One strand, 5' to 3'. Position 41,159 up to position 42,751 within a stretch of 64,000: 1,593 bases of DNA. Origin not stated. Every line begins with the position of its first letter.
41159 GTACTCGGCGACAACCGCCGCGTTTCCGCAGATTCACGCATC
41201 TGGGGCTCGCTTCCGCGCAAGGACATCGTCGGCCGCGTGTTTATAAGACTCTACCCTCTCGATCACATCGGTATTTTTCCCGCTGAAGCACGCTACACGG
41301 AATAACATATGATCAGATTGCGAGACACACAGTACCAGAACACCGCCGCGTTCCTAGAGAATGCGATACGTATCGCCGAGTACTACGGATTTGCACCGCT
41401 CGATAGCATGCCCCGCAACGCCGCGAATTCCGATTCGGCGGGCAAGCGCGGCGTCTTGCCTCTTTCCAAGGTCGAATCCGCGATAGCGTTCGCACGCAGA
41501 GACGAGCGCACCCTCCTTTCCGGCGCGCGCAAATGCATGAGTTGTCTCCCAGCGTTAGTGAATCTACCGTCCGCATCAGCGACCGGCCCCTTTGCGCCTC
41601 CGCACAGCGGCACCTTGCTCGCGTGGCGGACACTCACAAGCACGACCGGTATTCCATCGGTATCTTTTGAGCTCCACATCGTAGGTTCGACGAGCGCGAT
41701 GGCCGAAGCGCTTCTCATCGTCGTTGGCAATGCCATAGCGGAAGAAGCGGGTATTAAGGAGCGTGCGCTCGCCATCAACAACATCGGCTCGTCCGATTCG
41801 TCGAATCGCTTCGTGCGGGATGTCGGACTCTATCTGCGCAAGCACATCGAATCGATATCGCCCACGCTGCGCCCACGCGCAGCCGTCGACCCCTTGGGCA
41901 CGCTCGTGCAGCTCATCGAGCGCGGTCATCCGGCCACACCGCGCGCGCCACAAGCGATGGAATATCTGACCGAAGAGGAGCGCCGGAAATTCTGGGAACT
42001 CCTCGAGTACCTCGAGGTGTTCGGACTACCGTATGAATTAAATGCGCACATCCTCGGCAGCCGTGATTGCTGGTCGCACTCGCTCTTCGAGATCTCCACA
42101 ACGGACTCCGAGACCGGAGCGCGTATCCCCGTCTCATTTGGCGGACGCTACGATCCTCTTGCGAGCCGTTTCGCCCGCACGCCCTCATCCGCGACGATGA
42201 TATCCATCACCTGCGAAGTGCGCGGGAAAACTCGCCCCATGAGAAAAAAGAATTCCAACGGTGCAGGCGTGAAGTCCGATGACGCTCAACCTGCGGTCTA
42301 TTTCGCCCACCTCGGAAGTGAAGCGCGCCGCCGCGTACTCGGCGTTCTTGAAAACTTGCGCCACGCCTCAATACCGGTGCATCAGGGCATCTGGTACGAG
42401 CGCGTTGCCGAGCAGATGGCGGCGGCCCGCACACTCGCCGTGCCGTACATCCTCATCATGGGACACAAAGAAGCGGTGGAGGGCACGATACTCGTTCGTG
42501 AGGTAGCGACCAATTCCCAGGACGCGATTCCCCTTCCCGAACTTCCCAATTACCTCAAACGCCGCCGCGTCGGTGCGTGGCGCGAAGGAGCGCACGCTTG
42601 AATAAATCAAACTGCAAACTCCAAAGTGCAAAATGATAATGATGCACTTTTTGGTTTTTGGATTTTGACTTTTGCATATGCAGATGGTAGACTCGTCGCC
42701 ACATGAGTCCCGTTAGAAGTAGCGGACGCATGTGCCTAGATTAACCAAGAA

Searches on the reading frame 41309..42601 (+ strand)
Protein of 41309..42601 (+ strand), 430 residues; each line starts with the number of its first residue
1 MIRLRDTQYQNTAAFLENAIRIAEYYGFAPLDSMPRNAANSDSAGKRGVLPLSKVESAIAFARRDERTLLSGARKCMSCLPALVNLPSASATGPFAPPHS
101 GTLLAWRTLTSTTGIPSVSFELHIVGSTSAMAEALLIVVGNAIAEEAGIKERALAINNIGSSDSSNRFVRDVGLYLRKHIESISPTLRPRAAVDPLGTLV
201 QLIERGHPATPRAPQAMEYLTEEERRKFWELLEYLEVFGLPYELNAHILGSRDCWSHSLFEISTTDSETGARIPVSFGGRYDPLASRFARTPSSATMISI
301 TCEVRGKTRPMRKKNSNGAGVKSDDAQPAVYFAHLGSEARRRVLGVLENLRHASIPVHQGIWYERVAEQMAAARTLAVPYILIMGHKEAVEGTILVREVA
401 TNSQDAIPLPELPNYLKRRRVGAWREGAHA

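Call 83: search_protein_families(library=pfam, proteins=[window:41309-42601:+], max_evalue=0.0001)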
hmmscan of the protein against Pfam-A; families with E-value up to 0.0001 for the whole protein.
window:41309-42601:+ (430 aa): 1 family
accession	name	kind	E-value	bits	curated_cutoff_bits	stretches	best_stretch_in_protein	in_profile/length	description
PF03129.25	HGTP_anticodon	-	8.1e-08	32.8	21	1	335-418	7-93/94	Anticodon binding domain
